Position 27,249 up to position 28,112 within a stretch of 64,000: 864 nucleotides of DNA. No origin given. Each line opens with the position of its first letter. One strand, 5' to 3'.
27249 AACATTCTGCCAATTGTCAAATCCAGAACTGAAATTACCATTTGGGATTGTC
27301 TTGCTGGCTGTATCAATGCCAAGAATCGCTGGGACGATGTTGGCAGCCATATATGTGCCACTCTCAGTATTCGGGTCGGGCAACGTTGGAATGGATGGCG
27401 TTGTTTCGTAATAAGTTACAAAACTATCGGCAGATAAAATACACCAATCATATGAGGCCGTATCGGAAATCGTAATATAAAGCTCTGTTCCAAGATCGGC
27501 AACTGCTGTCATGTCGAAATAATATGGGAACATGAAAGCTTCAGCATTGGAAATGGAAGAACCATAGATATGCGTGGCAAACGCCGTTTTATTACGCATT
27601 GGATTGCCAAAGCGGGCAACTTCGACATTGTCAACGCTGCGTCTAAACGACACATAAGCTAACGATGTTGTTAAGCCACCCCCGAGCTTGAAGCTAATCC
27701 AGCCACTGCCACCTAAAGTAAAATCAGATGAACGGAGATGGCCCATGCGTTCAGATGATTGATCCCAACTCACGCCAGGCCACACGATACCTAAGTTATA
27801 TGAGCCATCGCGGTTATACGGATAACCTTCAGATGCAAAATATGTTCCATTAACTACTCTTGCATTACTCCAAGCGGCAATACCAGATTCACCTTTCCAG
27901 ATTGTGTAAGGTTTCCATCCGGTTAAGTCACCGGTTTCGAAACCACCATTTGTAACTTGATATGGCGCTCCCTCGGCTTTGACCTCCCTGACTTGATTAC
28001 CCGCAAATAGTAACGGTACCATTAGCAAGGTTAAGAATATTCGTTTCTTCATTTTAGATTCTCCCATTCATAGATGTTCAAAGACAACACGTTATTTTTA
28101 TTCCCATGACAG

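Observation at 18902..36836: Family of five surface proteins built from a tandemly duplicated ~170-190-aa jelly-roll-like module (candidate new CBM or catalytic family)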

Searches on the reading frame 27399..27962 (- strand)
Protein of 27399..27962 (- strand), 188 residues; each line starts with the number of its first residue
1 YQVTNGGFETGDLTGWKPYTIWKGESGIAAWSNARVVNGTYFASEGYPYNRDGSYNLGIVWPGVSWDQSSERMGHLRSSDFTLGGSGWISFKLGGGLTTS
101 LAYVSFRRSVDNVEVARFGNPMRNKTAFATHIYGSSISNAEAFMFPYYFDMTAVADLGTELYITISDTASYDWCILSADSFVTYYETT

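Call 29: search_solved_structures(query=A3, max_evalue=10, show_alignments=3)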
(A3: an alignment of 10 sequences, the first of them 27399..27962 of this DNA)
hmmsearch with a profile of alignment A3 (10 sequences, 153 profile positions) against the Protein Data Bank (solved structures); distinct sequences matched with E-value up to 10: 2.
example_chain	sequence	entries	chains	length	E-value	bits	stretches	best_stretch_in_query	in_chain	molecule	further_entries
8xmz_A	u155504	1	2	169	0.034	17.4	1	2-19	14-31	T9SS C-terminal target domain-containing protein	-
2yvy_A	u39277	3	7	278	2.5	11.3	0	82-110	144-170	Mg2+ transporter MgtE | Magnesium transporter MgtE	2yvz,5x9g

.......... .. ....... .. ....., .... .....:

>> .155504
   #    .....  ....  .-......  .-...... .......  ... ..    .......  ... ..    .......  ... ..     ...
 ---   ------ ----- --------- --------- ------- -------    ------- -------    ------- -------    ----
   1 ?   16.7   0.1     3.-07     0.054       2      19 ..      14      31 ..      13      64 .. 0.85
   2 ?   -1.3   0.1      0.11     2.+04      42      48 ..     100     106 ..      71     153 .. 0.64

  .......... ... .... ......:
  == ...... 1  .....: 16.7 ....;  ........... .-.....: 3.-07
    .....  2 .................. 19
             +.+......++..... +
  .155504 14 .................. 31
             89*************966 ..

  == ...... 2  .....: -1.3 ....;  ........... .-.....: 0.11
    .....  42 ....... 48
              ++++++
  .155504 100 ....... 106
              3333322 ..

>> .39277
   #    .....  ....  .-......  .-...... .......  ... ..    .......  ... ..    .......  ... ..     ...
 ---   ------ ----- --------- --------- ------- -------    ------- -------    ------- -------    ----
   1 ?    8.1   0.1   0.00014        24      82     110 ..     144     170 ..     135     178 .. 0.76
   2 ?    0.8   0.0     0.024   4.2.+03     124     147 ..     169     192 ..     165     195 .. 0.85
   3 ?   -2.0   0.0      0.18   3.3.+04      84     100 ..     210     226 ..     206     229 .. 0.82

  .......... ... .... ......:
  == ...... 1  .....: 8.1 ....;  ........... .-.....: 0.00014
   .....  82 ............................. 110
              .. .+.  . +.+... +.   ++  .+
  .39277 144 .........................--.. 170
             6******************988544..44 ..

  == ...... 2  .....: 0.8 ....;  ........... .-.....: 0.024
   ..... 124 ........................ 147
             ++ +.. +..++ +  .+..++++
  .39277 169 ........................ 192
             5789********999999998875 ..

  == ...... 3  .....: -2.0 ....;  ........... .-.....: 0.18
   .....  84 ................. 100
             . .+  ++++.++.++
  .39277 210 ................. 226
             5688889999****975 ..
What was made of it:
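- On CBM66: The profile search of PDB sequences returned only 8xmz (motif only) and a spurious MgtE hit (call 29).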

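Call 46: search_protein_representatives(alignment_id=A3)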
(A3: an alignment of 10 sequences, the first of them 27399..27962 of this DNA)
Query: 10 sequences, 153 profile positions. Proteins with E-value up to 0.001 (for the whole library): 1249; up to 1e-10: 505; up to 1e-30: 254. The best 150 are listed.
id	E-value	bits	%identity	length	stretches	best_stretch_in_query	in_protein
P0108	7.6e-187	630.0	-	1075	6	1-151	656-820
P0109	7.8e-186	626.8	-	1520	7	2-152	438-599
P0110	1.2e-141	483.2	-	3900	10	2-153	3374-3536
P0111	9.3e-141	480.4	-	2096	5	1-153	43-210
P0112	1.6e-118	408.2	-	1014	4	1-152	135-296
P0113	5.2e-116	400.0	-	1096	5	1-152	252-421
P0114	4.7e-115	396.9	-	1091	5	1-152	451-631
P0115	3.8e-107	371.2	-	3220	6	3-153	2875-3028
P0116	4.5e-107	371.0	-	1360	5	1-153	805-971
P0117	8.4e-103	357.1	-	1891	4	1-152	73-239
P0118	1.1e-98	343.8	-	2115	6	1-152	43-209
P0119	1.1e-98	343.7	-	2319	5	3-153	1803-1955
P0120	1.0e-97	340.6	-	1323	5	2-151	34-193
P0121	1.6e-96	336.8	-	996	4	1-152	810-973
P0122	1.8e-96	336.6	-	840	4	1-153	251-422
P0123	3.4e-96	335.7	-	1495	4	2-153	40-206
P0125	1.8e-92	323.6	-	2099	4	1-153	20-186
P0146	7.1e-78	276.2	-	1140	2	1-151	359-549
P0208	8.8e-64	230.4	-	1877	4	2-148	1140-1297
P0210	3.4e-63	228.5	-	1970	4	2-150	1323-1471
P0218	1.1e-61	223.6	-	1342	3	3-147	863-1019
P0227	3.5e-59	215.5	-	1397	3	1-151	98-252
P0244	6.6e-52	191.9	-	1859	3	2-153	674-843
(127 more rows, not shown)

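Call 51: search_protein_families(library=pfam, alignment_id=A4, max_evalue=0.00001)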
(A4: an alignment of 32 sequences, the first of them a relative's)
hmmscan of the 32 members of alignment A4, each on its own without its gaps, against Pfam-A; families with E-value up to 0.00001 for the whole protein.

A. member 1, P0148 (2573 aa): 5 families
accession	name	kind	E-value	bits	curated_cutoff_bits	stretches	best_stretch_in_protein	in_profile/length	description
PF03442.20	CBM_X2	-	6.3e-64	212.5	28.9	4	1514-1582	1-71/83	Carbohydrate binding domain X2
PF00149.33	Metallophos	-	1.6e-15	58.5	21.5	1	2306-2467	28-191/191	Calcineurin-like phosphoesterase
PF17892.7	Cadherin_5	-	2.8e-15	56.3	26.5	0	624-668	52-97/98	Cadherin-like domain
PF16656.11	Pur_ac_phosph_N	-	2e-13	51.2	30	1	2181-2269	6-93/93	Purple acid Phosphatase, N-terminal domain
PF17963.7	Big_9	-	2.2e-06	28.9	23.6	0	578-668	1-88/89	Bacterial Ig domain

B. families by the number of members that match (of 32 scanned): 17 families
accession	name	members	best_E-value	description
PF03442.20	CBM_X2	15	6.3e-64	Carbohydrate binding domain X2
PF17963.7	Big_9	10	3.9e-11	Bacterial Ig domain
PF17892.7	Cadherin_5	9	2.1e-18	Cadherin-like domain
PF00251.26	Glyco_hydro_32N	8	3.2e-156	Glycosyl hydrolases family 32 N-terminal domain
PF13385.13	Laminin_G_3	8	2.3e-29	Concanavalin A-like lectin/glucanases superfamily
PF08244.19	Glyco_hydro_32C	7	3.2e-75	Glycosyl hydrolases family 32 C terminal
PF00149.33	Metallophos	6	4.3e-16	Calcineurin-like phosphoesterase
PF16656.11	Pur_ac_phosph_N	5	2e-13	Purple acid Phosphatase, N-terminal domain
PF02368.24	Big_2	3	1.5e-14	Bacterial Ig-like domain (group 2)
PF00395.25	SLH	2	3.7e-36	S-layer homology domain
PF06824.17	Glyco_hydro_125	1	4.8e-124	Metal-independent alpha-mannosidase (GH125)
PF04122.17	CW_binding_2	1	2.1e-66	Cell wall binding domain 2 (CWB2)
PF09479.16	Flg_new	1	5.2e-38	Listeria-Bacteroides repeat domain (List_Bact_rpt)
PF07532.17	Big_4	1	2.4e-17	Bacterial Ig-like domain (group 4)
PF07550.17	Shr-like_HID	1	6.3e-09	Heme-binding protein Shr-like, Hb-interacting domain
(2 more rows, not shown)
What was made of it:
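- Partner domains are GH32, Metallophos, GH125, CBM_X2, SLH and CWB2 (call 51).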

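Call 53: list_cluster_members(proteins=[P0111, P0117, P0118, P0123, P0125, P0208, P0210, P0227, P0244, P0218])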
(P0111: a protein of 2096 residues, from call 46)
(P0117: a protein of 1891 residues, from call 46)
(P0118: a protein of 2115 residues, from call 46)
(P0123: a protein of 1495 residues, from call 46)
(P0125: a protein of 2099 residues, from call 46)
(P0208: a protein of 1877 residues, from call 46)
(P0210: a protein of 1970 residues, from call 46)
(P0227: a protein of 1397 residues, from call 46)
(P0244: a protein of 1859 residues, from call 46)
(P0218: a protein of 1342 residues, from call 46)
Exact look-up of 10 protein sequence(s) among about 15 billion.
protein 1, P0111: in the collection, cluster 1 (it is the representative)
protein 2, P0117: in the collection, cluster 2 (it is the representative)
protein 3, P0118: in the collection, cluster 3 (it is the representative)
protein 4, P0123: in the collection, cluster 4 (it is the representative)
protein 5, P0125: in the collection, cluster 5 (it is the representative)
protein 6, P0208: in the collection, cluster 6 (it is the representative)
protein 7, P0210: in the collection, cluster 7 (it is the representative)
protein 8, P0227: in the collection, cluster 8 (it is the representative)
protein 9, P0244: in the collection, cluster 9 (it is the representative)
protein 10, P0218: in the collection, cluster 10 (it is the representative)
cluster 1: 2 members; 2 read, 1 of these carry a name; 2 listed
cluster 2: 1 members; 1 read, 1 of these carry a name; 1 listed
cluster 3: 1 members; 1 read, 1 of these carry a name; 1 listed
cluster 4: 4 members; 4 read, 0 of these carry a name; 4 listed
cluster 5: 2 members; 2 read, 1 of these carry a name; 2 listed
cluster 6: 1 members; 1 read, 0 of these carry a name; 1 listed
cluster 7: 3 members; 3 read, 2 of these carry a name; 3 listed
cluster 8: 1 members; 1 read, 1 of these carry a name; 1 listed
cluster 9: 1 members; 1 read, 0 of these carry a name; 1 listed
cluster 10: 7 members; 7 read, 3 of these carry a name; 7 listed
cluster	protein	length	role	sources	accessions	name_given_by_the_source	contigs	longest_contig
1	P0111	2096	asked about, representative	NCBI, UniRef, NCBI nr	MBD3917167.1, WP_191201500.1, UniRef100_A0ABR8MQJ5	S-layer homology domain-containing protein [Paenibacillus sp. PR3] | beta-fructofuranosidase n=1 Tax=Paenibacillus terricola TaxID=2763503 ... | S-layer homology domain-containing protein [Paenibacillus terricola]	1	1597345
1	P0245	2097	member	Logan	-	-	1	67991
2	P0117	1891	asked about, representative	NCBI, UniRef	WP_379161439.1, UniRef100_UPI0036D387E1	GH32 C-terminal domain-containing protein [Paenibacillus sp. sgz5001063] | GH32 C-terminal domain-containing protein n=1 Tax=Paenibacillus sp. sgz5001063 ...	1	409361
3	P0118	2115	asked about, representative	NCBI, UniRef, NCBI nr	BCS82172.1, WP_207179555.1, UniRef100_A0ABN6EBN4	GH32 C-terminal domain-containing protein [Anaerocellum diazotrophicum] | beta-fructofuranosidase n=1 Tax=Caldicellulosiruptor diazotrophicus TaxID=2806205 ... | GH32 C-terminal domain-containing protein [Caldicellulosiruptor diazotrophicus]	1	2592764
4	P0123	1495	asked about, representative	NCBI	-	-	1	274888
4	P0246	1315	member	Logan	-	-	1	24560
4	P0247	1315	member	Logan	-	-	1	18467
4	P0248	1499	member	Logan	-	-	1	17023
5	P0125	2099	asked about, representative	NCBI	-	-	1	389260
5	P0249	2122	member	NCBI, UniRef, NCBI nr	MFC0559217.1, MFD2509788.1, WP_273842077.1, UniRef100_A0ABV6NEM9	GH32 C-terminal domain-containing protein [Halalkalibacter alkalisediminis] | GH32 C-terminal domain-containing protein n=1 Tax=Halalkalibacter alkalisediminis ...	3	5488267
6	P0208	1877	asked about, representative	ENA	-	-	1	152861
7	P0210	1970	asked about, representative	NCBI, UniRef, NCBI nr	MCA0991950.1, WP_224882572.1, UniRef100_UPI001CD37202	GH32 C-terminal domain-containing protein [Guptibacillus hwajinpoensis] | GH32 C-terminal domain-containing protein n=1 Tax=Guptibacillus hwajinpoensis ... | GH32 C-terminal domain-containing protein [Pseudalkalibacillus hwajinpoensis]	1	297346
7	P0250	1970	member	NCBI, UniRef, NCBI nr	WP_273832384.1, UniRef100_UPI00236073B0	GH32 C-terminal domain-containing protein [Guptibacillus sedimenti] | GH32 C-terminal domain-containing protein n=1 Tax=Guptibacillus sedimenti TaxID=3025680 ... | GH32 C-terminal domain-containing protein [Pseudalkalibacillus sedimenti]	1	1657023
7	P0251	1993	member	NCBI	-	-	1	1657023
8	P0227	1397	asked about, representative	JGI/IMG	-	sucrose-6-phosphate hydrolase SacC (GH32 family)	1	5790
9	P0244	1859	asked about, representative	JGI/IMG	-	-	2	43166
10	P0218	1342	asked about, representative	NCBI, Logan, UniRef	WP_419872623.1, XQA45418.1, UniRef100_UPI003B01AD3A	GH32 C-terminal domain-containing protein [Candidatus Pristimantibacillus sp. PTI5] | GH32 C-terminal domain-containing protein n=1 Tax=Candidatus Pristimantibacillus sp. PTI5 ...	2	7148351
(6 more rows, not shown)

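Call 58: find_encoding_contigs(protein=P0123, flank=8000, max_places=3)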
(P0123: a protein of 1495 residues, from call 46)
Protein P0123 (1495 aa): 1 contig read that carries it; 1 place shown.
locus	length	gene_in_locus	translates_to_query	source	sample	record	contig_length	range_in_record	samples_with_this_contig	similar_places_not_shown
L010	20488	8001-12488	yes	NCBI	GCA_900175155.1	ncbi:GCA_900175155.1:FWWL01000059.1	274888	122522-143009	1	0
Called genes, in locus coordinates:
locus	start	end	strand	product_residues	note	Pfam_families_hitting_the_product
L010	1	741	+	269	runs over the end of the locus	PF00294:PfkB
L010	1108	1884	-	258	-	PF25213:HVO_A0261_N (faint), PF01022:HTH_5 (weak), PF09339:HTH_IclR, PF12802:MarR_2 (weak), PF01614:IclR_C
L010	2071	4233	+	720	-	PF13385:Laminin_G_3, PF00354:Pentaxin (weak), PF00251:Glyco_hydro_32N, PF08244:Glyco_hydro_32C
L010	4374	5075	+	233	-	-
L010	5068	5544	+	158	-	-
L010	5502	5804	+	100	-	-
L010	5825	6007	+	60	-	-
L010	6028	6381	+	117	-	PF00550:PP-binding (weak)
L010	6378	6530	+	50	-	-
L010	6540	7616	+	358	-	PF05977:MFS_3, PF07690:MFS_1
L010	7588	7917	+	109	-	PF08244:Glyco_hydro_32C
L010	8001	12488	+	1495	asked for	PF13385:Laminin_G_3, PF00251:Glyco_hydro_32N, PF08244:Glyco_hydro_32C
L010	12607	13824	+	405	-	PF05977:MFS_3, PF07690:MFS_1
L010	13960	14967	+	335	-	PF00356:LacI, PF00532:Peripla_BP_1, PF13407:Peripla_BP_4, PF13377:Peripla_BP_3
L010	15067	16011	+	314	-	PF00528:BPD_transp_1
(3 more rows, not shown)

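Call 59: find_homologous_proteins(query=P0123, max_evalue=1e-20)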
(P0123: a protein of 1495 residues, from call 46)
Query P0123 (1495 aa): 685 proteins with E <= 1e-20 among 8000 candidates; the best 120 are listed.
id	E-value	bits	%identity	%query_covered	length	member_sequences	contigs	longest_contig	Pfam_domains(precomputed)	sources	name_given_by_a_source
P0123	0.0e+0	3499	100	100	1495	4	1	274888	PF08244.20,PF00251.27,PF13385.14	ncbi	-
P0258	0.0e+0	2613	61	99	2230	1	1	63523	PF08244.20,PF00932.26,PF00251.27,PF13385.14,PF00395.26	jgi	-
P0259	0.0e+0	2589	61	98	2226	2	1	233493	PF08244.20,PF00251.27,PF13385.14,PF00395.26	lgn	-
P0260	0.0e+0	2559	60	97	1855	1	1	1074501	PF08244.20,PF00251.27,PF13385.14,PF03646.21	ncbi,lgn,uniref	ncbi:GH32 C-terminal domain-containing protein [Cohnella sp. GCM10027633]|uniref:GH32 C-terminal dom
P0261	0.0e+0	2556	60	97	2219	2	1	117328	PF08244.20,PF00251.27,PF13385.14,PF03646.21,PF00395.26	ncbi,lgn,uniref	ncbi:GH32 C-terminal domain-containing protein [Paenibacillus sp. 2TAB23]|uniref:S-layer homology do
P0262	0.0e+0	2541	60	97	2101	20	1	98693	PF08244.20,PF00251.27,PF13385.14,PF00395.26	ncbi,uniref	ncbi:GH32 C-terminal domain-containing protein [Paenibacillus phytohabitans]|uniref:GH32 C-terminal 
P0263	0.0e+0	2468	61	98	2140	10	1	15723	PF08244.20,PF00251.27,PF13385.14,PF00395.26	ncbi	ncbi:Levanase precursor [compost metagenome]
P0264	0.0e+0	2330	61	97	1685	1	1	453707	PF08244.20,PF00251.27,PF13385.14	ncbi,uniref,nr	ncbi:GH32 C-terminal domain-containing protein [Paenibacillus harenae]|uniref:beta-fructofuranosidas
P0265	0.0e+0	2271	60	98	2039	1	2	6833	PF08244.20,PF00251.27,PF13385.14,PF00395.26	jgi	jgi:sucrose-6-phosphate hydrolase SacC (GH32 family)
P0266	0.0e+0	2124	50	97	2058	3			PF16346.13,PF08244.20,PF00251.27,PF13385.14,PF00395.26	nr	nr:GH32 C-terminal domain-containing protein [Cohnella hashimotonis]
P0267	0.0e+0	2087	60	100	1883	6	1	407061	PF08244.20,PF00251.27,PF13385.14,PF00395.26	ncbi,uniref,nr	ncbi:hypothetical protein POTG_01587 [Paenibacillus sp. oral taxon 786 str. D14]|uniref:S-layer homo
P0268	0.0e+0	2080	61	99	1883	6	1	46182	PF08244.20,PF00251.27,PF13385.14,PF00395.26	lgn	-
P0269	0.0e+0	2080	61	99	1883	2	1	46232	PF08244.20,PF00251.27,PF13385.14,PF00395.26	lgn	-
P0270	0.0e+0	2076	61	97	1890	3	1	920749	PF08244.20,PF00251.27,PF13385.14,PF00395.26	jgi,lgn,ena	-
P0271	0.0e+0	2076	61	97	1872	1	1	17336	PF08244.20,PF00251.27,PF13385.14,PF00395.26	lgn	-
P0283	0.0e+0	2058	61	97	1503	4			PF08244.20,PF00251.27,PF13385.14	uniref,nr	uniref:beta-fructofuranosidase n=1 Tax=Niallia circulans TaxID=1397 RepID=O52973_NIACI|nr:cycloinulo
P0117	0.0e+0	2052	61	98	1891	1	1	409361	PF08244.20,PF00251.27,PF13385.14,PF00395.26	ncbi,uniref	ncbi:GH32 C-terminal domain-containing protein [Paenibacillus sp. sgz5001063]|uniref:GH32 C-terminal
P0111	0.0e+0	1920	52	97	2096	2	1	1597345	PF08244.20,PF00354.25,PF00251.27,PF13385.14,PF00395.26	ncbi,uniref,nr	ncbi:S-layer homology domain-containing protein [Paenibacillus sp. PR3]|uniref:beta-fructofuranosida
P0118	0.0e+0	1873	48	97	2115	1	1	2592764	PF08244.20,PF00354.25,PF00251.27,PF13385.14,PF00395.26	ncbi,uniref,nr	ncbi:GH32 C-terminal domain-containing protein [Anaerocellum diazotrophicum]|uniref:beta-fructofuran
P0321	0.0e+0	1793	61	85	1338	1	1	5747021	PF08244.20,PF00251.27,PF13385.14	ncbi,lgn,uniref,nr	ncbi:GH32 C-terminal domain-containing protein [Paenibacillus polymyxa]|uniref:GH32 C-terminal domai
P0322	0.0e+0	1778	61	85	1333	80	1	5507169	PF08244.20,PF00251.27,PF13385.14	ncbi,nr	ncbi:cycloinulo-oligosaccharide fructanotransferase [Paenibacillus polymyxa]|nr:cycloinulo-oligosacc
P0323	0.0e+0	1775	60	85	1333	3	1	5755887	PF08244.20,PF00251.27,PF13385.14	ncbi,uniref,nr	ncbi:GH32 C-terminal domain-containing protein [Paenibacillus polymyxa]|uniref:GH32 C-terminal domai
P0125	0.0e+0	1604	46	85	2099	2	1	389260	PF08244.20,PF22847.3,PF00251.27,PF13385.14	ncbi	-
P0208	0.0e+0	1244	45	89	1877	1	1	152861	PF07532.18,PF08244.20,PF00251.27,PF04122.18,PF13385.14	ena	-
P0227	0.0e+0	1088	44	81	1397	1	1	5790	PF08244.20,PF00251.27,PF24517.3,PF13385.14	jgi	jgi:sucrose-6-phosphate hydrolase SacC (GH32 family)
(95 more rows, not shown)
